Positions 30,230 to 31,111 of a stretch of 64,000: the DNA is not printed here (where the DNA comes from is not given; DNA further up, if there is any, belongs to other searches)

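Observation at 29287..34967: KaiC-like ATPase plus two degenerate KaiC-like pseudo-ATPases in a tightly overlapping string with a TPR/PLD-like protein, a TraB-like protein and a zinc-ribbon protein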

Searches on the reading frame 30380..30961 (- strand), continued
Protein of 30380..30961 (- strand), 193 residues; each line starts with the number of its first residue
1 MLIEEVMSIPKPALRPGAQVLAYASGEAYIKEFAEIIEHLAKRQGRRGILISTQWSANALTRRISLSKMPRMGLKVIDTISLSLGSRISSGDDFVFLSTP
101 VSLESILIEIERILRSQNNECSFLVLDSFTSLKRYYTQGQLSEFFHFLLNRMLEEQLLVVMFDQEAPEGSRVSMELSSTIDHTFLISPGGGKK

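Call 64: list_cluster_members(proteins=[P0060, P0072, P0084, P0054, P0057, P0058, P0064, P0168, P0051, P0052])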
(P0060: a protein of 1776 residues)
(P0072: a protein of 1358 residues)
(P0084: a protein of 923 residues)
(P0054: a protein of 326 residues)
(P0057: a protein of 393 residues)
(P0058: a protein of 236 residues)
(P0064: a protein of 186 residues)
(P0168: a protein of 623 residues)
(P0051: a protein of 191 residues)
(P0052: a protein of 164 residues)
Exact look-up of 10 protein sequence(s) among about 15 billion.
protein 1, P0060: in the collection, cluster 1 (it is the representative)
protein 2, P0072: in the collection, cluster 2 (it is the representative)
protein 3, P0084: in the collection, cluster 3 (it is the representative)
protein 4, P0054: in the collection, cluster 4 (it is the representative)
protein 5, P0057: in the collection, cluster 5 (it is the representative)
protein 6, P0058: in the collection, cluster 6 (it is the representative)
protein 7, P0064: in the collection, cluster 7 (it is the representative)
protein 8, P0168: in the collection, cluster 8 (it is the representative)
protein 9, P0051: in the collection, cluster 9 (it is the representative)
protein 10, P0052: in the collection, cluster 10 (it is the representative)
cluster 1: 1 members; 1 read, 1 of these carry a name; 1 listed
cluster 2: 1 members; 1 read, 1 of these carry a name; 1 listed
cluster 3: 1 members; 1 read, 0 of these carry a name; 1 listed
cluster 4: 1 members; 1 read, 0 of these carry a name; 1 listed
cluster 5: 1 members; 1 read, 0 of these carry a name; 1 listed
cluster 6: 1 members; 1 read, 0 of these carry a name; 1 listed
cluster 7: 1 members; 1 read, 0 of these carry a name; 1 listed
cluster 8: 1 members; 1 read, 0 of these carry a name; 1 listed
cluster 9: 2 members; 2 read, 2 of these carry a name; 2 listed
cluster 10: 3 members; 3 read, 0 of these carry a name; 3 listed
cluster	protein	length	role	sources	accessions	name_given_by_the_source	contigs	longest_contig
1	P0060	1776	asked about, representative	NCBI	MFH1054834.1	MAG: hypothetical protein V1744_01935 [Candidatus Altiarchaeota archaeon]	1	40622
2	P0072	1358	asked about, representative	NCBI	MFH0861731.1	MAG: hypothetical protein V1875_01760 [Candidatus Altiarchaeota archaeon]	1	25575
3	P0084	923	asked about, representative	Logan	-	-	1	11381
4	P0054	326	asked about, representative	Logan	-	-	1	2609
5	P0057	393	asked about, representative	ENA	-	-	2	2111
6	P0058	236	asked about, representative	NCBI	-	-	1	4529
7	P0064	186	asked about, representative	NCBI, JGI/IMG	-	-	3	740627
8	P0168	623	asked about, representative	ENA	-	-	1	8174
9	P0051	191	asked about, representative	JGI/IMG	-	hypothetical protein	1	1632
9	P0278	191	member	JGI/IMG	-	hypothetical protein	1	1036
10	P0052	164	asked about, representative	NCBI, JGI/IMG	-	-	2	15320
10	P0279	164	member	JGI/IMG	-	-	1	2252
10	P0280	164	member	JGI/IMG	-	-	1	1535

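Call 65: find_encoding_contigs(protein=P0052, flank=8000, max_places=3)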
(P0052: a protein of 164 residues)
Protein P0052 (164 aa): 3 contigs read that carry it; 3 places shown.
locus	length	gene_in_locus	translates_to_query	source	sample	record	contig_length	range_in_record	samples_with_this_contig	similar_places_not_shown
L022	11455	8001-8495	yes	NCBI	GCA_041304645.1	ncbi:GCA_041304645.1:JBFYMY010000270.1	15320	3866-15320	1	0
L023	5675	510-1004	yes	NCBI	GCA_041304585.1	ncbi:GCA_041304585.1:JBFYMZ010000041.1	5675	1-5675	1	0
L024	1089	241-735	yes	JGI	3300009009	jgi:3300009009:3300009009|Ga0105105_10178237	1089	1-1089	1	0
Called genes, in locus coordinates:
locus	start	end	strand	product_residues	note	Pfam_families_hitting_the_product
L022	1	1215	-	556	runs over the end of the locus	PF07837:FTCD_N, PF02971:FTCD, PF04961:FTCD_C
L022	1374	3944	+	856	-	PF13229:Beta_helix (weak)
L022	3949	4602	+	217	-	-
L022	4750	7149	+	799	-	-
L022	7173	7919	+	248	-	PF06745:ATPase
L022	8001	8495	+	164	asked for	-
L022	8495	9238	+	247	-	-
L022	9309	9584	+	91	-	-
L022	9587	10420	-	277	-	PF00795:CN_hydrolase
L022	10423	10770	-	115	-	PF00085:Thioredoxin, PF13098:Thioredoxin_2 (weak)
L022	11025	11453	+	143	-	?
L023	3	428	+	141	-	?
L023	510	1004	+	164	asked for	-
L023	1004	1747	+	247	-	-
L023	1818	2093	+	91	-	-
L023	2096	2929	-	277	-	PF00795:CN_hydrolase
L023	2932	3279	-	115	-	PF00085:Thioredoxin, PF13098:Thioredoxin_2 (weak)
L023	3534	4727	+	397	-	PF00890:FAD_binding_2 (weak), PF01266:DAO (faint), PF01494:FAD_binding_3, PF03486:HI0933_like (faint), PF05834:Lycopene_cycl (weak), PF07992:Pyr_redox_2 (weak), PF13450:NAD_binding_8, PF22578:GGR_cat, +1 more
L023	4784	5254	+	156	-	PF00160:Pro_isomerase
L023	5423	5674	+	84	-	?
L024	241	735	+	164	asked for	-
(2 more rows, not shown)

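Call 66: find_encoding_contigs(protein=P0064, flank=6000, max_places=2)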
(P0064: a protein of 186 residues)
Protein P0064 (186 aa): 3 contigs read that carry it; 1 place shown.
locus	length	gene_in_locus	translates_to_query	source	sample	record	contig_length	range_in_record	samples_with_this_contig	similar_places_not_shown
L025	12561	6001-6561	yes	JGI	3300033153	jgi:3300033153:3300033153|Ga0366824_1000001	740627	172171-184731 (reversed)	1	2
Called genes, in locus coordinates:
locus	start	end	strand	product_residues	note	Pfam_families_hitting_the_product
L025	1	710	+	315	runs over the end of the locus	PF26233:NicX, PF02073:Peptidase_M29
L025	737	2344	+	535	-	PF00750:tRNA-synt_1d, PF05746:DALR_1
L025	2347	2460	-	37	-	-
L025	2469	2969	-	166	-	-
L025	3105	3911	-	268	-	PF01978:TrmB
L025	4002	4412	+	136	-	PF01951:Archease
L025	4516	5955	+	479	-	PF01139:RtcB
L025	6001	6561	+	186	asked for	PF24336:DUF7504, PF06745:ATPase, PF23365:DUF7090 (weak)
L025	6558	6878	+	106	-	-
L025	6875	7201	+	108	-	-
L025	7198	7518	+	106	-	-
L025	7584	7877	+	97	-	-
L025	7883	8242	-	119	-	-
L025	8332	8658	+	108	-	PF03874:RNA_pol_Rpb4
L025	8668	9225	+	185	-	PF04919:DUF655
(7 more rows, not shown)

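Call 69: search_protein_families(library=padloc, proteins=[window:30380-30961:-], max_evalue=0.01)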
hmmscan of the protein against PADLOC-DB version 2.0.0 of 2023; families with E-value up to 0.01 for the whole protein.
window:30380-30961:- (193 aa): 0 families

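Call 76: find_encoding_contigs(protein=P0058, flank=5000, max_places=2)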
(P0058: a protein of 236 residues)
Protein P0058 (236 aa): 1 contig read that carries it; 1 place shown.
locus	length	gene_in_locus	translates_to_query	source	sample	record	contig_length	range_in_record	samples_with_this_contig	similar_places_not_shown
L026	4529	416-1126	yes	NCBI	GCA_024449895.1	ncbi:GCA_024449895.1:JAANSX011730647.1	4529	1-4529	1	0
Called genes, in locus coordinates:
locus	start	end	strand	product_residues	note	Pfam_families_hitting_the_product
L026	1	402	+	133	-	?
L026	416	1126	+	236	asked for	-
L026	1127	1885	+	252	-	PF06745:ATPase, PF23442:DUF7125 (faint)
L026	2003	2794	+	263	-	PF00149:Metallophos, PF12850:Metallophos_2, PF14582:Metallophos_3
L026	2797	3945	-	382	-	PF00571:CBS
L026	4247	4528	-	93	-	?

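Call 77: find_encoding_contigs(protein=P0062, flank=5000, max_places=2)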
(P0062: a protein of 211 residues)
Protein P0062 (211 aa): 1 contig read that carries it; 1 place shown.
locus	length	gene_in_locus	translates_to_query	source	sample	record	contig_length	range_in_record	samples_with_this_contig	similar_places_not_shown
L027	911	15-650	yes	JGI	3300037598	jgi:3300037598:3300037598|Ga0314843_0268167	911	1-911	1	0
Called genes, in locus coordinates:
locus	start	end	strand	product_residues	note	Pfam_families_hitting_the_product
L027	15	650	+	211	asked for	PF23365:DUF7090 (weak), PF24336:DUF7504 (weak)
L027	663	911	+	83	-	?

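Call 78: find_encoding_contigs(protein=P0085, flank=5000, max_places=2)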
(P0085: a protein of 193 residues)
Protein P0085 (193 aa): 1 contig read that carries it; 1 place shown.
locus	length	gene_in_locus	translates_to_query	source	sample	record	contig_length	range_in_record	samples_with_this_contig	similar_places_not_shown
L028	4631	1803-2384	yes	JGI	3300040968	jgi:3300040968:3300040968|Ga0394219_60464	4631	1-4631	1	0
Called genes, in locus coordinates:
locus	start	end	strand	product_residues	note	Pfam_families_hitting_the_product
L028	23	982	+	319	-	PF04055:Radical_SAM (faint)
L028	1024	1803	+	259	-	PF13481:AAA_25 (faint), PF23442:DUF7125, PF06745:ATPase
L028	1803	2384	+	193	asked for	-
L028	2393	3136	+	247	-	PF06745:ATPase, PF07088:GvpD_P-loop (weak), PF24336:DUF7504 (weak), PF23442:DUF7125 (weak)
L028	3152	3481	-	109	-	PF01934:HepT-like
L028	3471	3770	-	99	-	PF01909:NTP_transf_2, PF18765:Polbeta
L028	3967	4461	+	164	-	PF07790:Pilin_N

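Call 85: find_related_loci(query=A10, collection=metagenome_contigs, flank=5000)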
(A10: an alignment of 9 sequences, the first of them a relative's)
Query A10 (193 aa) in metagenome_contigs; peptide patterns used: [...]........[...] (x = any residue, [..] = any of these).
600 stretches matched a pattern (row limit reached: there are more); 587 encode a relative of the query (tblastn E <= 1e-3); the best 80 are kept; 80 distinct loci.
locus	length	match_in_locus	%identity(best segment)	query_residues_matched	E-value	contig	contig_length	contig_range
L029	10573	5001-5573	88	1-192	8e-112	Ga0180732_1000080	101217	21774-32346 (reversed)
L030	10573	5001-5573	76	1-192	9e-97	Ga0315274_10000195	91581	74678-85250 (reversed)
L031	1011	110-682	71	1-192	4e-100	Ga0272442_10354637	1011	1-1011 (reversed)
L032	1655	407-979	66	1-192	5e-87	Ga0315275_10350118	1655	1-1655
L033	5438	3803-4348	55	1-182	1e-64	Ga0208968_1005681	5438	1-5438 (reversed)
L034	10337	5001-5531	57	6-182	4e-63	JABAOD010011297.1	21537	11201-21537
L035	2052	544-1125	50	2-191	1e-62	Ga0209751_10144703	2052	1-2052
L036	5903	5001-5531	54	6-182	5e-61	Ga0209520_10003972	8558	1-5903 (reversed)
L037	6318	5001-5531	54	6-182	5e-61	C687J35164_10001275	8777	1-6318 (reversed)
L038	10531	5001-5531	54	6-182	6e-61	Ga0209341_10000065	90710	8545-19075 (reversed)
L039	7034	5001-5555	51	4-188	1e-60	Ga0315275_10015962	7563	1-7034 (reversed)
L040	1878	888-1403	53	18-190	1e-61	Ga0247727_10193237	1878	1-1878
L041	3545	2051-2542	55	18-182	1e-59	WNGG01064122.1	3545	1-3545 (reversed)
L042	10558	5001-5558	51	6-191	1e-59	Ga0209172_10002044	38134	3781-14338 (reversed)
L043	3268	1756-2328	51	7-191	1e-59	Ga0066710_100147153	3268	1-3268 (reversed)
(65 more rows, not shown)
